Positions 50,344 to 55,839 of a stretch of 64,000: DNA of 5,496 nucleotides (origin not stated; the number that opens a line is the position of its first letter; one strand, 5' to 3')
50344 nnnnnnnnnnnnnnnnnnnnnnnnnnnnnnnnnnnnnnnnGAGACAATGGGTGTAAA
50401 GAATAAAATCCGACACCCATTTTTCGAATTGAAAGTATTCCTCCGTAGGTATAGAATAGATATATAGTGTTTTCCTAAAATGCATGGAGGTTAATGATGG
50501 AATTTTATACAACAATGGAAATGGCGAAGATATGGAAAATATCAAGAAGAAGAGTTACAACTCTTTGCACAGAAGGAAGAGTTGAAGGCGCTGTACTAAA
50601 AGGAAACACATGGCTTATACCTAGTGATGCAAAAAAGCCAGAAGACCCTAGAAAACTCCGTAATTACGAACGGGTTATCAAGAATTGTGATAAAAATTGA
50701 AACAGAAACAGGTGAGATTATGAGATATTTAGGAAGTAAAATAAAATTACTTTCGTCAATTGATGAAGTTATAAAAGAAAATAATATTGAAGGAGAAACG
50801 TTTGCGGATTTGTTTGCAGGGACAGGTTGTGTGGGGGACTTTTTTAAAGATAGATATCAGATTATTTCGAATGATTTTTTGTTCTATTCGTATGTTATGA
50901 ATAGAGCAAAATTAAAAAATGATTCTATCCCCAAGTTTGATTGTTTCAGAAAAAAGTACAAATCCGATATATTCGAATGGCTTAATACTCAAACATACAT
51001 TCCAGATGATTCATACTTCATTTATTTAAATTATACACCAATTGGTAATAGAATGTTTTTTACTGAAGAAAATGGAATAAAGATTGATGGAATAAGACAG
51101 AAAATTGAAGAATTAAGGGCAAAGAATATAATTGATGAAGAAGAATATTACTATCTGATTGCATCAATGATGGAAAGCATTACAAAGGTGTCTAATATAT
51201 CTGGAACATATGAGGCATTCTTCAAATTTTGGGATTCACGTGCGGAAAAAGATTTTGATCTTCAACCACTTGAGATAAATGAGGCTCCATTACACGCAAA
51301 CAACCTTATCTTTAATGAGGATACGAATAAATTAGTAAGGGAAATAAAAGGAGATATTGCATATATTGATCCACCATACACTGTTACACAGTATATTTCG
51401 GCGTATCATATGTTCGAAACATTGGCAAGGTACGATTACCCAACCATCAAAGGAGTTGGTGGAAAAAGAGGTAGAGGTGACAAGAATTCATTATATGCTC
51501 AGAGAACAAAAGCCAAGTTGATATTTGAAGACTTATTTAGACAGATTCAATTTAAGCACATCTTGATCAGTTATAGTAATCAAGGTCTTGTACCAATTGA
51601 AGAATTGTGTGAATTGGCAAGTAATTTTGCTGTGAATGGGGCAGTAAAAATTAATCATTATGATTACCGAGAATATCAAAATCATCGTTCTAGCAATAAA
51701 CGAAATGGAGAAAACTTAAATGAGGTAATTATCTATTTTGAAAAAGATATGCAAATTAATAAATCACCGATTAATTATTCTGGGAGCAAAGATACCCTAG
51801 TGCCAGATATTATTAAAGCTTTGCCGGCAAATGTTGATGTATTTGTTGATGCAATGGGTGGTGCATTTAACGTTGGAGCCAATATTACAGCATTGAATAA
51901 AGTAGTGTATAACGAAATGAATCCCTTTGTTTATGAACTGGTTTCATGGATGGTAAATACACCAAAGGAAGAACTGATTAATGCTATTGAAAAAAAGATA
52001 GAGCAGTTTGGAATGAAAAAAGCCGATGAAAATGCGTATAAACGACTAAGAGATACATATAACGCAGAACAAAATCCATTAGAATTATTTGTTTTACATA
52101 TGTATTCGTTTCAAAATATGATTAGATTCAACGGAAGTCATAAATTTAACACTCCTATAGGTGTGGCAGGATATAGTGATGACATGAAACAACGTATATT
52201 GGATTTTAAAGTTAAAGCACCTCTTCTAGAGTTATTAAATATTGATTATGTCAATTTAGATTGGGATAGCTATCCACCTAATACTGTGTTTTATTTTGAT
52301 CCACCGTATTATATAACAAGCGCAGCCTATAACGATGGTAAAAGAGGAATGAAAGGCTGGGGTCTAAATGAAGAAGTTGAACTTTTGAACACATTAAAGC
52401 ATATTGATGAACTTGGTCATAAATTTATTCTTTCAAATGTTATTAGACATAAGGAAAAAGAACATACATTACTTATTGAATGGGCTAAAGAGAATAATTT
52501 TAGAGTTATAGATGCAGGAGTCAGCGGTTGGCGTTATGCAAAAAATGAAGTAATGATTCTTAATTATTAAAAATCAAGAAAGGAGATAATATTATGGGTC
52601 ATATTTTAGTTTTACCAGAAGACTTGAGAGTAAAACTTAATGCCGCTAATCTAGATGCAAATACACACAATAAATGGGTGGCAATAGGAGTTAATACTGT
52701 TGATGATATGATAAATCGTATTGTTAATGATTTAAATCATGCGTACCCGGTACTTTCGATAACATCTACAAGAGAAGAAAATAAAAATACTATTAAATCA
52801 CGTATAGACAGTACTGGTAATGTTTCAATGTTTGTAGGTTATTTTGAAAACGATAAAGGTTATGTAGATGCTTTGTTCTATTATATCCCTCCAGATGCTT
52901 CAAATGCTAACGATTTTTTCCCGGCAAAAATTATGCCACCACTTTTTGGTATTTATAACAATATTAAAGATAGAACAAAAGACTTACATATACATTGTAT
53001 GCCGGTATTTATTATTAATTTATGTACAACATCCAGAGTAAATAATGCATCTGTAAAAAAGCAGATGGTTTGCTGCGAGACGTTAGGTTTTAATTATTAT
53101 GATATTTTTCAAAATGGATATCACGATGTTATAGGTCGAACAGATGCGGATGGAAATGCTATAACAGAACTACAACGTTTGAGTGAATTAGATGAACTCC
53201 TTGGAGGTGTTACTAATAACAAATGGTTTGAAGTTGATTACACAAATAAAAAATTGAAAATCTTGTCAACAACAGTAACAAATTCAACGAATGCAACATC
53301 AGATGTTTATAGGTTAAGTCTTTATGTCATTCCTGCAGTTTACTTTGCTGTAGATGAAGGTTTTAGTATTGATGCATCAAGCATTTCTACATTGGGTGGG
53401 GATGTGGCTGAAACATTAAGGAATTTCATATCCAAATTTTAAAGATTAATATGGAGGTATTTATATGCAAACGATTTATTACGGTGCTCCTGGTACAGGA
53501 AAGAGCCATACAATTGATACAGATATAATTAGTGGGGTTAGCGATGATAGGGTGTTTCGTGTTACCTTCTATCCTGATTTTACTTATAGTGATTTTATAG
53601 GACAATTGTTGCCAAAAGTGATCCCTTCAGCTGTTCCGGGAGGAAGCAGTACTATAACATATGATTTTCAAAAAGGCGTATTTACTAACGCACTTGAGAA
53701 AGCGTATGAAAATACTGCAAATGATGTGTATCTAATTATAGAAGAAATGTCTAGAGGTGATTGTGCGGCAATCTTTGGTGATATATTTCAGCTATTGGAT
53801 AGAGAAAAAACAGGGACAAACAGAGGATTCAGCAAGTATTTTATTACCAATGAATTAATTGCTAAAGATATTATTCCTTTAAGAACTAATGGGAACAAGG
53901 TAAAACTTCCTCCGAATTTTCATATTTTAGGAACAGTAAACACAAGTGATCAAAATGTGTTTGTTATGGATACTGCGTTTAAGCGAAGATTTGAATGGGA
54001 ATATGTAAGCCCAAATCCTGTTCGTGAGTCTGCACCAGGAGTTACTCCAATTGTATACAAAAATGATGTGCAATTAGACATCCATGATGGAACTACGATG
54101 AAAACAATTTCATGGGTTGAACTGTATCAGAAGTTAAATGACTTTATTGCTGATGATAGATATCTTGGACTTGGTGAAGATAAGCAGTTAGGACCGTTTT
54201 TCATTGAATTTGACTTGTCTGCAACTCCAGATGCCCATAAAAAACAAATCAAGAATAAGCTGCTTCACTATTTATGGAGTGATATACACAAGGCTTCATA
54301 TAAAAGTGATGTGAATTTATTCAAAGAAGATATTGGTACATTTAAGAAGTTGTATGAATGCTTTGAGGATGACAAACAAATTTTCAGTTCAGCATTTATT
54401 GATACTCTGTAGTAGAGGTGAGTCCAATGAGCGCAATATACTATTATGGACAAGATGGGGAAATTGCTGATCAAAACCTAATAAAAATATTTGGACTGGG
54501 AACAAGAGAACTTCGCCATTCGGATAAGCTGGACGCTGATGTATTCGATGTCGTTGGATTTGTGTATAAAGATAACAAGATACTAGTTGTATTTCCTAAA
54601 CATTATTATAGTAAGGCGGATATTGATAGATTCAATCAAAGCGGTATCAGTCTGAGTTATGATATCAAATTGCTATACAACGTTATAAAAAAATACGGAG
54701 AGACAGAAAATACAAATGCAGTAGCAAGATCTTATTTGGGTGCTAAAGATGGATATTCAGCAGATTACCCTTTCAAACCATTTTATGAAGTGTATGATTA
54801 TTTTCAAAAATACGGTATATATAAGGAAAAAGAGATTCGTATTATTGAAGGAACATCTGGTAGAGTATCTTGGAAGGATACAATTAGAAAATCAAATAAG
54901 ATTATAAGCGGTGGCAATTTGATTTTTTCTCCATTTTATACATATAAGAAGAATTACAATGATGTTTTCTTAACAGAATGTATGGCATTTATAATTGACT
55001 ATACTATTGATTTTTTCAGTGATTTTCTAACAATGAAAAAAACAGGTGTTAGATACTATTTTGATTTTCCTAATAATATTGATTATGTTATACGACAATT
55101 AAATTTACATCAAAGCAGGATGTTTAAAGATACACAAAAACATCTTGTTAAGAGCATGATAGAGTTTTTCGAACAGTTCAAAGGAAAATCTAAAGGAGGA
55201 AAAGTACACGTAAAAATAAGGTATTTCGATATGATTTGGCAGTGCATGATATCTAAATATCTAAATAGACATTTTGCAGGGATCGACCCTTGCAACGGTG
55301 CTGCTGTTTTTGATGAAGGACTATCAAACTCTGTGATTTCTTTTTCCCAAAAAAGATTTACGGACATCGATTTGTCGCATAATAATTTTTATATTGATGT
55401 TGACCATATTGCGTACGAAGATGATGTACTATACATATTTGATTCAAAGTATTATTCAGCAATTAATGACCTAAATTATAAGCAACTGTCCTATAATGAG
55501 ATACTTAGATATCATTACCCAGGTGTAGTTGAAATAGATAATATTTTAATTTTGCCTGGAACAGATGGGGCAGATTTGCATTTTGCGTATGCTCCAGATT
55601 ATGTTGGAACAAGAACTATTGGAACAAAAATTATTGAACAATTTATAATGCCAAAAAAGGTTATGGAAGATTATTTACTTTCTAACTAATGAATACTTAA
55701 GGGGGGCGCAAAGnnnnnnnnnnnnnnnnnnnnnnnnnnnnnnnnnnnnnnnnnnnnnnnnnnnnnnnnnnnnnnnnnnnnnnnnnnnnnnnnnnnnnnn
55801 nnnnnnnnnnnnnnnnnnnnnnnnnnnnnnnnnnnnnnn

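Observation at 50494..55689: LlaI-like five-gene restriction system: McrBC-type motor paired with its own double m6A methylase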

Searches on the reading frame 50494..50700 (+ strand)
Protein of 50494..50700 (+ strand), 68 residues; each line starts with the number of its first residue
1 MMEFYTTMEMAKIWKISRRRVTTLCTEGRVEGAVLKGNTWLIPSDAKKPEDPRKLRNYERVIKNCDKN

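Call 3: search_protein_families(library=pfam, proteins=[window:50494-50700:+], max_evalue=0.01)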
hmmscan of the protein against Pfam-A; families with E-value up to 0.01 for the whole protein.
window:50494-50700:+ (68 aa): 2 families
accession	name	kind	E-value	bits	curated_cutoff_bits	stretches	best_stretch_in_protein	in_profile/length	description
PF12728.13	HTH_17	-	3.5e-05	24.4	27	1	4-45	1-41/51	Helix-turn-helix domain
PF20038.5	HTH_59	-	0.0052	17.2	27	1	4-29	7-34/66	Helix-turn-helix domain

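Call 4: search_protein_families(library=padloc, proteins=[window:50494-50700:+], max_evalue=0.01)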
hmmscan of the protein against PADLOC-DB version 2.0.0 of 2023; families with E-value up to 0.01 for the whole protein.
window:50494-50700:+ (68 aa): 0 families

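Call 5: search_protein_families(library=ncbifam, proteins=[window:50494-50700:+], max_evalue=0.01)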
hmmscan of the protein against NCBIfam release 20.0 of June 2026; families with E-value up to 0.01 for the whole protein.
window:50494-50700:+ (68 aa): 1 family
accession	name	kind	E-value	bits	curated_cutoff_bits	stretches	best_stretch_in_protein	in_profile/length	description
TIGR01764.1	excise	domain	0.0037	17.6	28.8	1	4-45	1-41/49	excisionase family DNA-binding protein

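Call 52: search_dna_similar(query=window:50497-50700:+, collection=plasmids, mode=protein, max_rows=15, max_evalue=0.001)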
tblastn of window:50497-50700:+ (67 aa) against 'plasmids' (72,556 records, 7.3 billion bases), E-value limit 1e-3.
Records with a match: 199; places in all: 200; records where one place covers at least 80% of the query: 175.
Best place of each record, by identity: <60% 199.
By first word of the organism name: Enterococcus 167; Clostridium 9; Lactococcus 6; Ligilactobacillus 6; Mycoplasmopsis 1; Vescimonas 1; Acetoanaerobium 1; Bacillus 1; Jeotgalibaca 1; Staphylococcus 1; and 5 more.
By predicted mobility (MOB-suite, as given by PLSDB): mobilizable 101; conjugative 56; non-mobilizable 42.
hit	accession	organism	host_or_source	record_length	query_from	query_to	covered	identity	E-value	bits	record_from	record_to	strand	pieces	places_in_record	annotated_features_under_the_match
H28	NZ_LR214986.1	Mycoplasmopsis cynos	Dog,lung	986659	3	66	96%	42.2%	8e-6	48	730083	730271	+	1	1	Fic family protein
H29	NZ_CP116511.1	Enterococcus gallinarum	Bos taurus,whole organism,fecal sample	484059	1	63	94%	41.5%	3e-5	46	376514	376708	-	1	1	N-6 DNA methylase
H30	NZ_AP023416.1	Vescimonas fastidiosa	Homo sapiens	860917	1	56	84%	46.4%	9e-10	59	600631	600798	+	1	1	helix-turn-helix domain-containing protein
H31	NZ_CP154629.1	Acetoanaerobium noterae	cell culture,Sludge of a digestion ...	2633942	2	52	76%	51.0%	8e-10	59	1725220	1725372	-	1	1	none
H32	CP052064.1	Bacillus thuringiensis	soil sample,soil sample from Harissa ...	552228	3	52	75%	48.0%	2e-5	47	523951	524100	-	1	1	none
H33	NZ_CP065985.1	Lactococcus lactis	-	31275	1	53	79%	45.3%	3e-8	55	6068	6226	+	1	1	site-specific DNA-methyltransferase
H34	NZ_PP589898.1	Lactococcus sp.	Bacterial culture,Dairy environment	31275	1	53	79%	45.3%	3e-8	55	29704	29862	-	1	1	site-specific DNA-methyltransferase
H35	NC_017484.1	Lactococcus lactis subsp. lactis CV56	Homo sapiens,vagina of healthy women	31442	1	53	79%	45.3%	3e-8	55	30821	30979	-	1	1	site-specific DNA-methyltransferase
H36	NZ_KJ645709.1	Enterococcus faecium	Sus scrofa,feces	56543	1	58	87%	40.7%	4e-8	54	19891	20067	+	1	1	helix-turn-helix domain-containing protein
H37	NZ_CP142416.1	Enterococcus faecium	Bovine,milk sample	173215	1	58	87%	40.7%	4e-8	54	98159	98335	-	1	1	helix-turn-helix domain-containing protein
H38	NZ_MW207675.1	Enterococcus faecium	-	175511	1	58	87%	40.7%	4e-8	54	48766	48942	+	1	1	helix-turn-helix domain-containing protein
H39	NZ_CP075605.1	Enterococcus faecalis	Homo sapiens,feces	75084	1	58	87%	40.7%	6e-8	54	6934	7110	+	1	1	helix-turn-helix domain-containing protein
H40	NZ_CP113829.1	Enterococcus faecalis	Chicken,cell cuture,Anaerobic digestion ...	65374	1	56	84%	42.1%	1e-6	50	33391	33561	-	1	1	helix-turn-helix domain-containing protein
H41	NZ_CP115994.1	Enterococcus faecalis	faeces,pure culture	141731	1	56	84%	42.1%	1e-6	50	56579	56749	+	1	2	helix-turn-helix domain-containing protein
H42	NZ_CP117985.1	Ligilactobacillus salivarius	cell culture,raw chicken meat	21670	1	56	84%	42.1%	1e-6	50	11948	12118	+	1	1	helix-turn-helix domain-containing protein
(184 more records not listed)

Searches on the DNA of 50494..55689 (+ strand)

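Call 6: search_dna_similar(query=window:50494-55689:+, collection=plasmids, mode=distant, max_rows=15)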
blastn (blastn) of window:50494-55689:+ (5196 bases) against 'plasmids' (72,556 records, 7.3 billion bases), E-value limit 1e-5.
Records with a match: 2; places in all: 2; records where one place covers at least 80% of the query: 0.
Best place of each record, by identity: 60-80% 2.
By first word of the organism name: Lactococcus 1; Lactobacillus 1.
By predicted mobility (MOB-suite, as given by PLSDB): mobilizable 2.
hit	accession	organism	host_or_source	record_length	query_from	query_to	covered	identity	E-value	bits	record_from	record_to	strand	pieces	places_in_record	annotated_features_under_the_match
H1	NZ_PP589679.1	Lactococcus sp.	Bacterial culture,Dairy environment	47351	227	1447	23%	65.7%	2e-55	226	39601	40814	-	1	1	hypothetical protein (x2) | DNA adenine methylase (x2)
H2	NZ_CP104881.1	Lactobacillus amylovorus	Pig,Single cell,feces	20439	818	927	2%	72.7%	2e-6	64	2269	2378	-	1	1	DNA adenine methylase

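Call 10: get_annotated_region(hit=H1, flank=7000)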
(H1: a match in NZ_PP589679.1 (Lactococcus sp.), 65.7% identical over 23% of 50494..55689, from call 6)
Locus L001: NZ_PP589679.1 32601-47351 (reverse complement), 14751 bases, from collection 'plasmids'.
description: Lactococcus sp. strain UCCL629 plasmid pUCCL629C, complete sequence
organism: Lactococcus sp. (NCBI taxid 44273)
taxonomy: Bacteria; Bacillota; Bacilli; Lactobacillales; Streptococcaceae; Lactococcus; Lactococcus sp.
host: -; source: Bacterial culture,Dairy environment; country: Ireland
typing (MOB-suite, as given by PLSDB): mobilizable; replicon rep_cluster_570; relaxase MOBQ
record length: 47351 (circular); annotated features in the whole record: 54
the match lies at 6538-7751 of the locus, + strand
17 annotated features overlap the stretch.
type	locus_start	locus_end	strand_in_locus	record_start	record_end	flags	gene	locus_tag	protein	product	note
CDS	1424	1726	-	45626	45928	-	-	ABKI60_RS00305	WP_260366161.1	bacteriocin immunity protein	GO:0030153 - bacteriocin immunity [Evidence IEA]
CDS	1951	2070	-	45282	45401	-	-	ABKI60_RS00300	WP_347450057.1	bacteriocin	-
CDS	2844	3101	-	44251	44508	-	-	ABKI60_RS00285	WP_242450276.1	hypothetical protein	-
CDS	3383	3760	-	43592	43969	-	-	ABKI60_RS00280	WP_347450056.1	transposase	-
CDS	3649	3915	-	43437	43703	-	-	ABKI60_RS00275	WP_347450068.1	hypothetical protein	-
CDS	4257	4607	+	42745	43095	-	-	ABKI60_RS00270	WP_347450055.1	YfbU family protein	-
CDS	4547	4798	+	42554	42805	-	-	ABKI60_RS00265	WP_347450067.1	YfbU family protein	-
CDS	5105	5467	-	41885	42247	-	-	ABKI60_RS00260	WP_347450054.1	nitronate monooxygenase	-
CDS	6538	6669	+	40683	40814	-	-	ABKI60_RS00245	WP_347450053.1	DNA adenine methylase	-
CDS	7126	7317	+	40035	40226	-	-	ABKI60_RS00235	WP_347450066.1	DNA adenine methylase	-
CDS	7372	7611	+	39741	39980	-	-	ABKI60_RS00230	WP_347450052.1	hypothetical protein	-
CDS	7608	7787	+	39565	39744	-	-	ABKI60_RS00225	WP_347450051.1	hypothetical protein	-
CDS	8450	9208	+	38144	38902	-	-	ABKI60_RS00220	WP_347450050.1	hypothetical protein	-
CDS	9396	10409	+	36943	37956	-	-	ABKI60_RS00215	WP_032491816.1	AAA family ATPase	-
CDS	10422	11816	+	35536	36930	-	-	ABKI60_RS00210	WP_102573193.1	LlaJI family restriction endonuclease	-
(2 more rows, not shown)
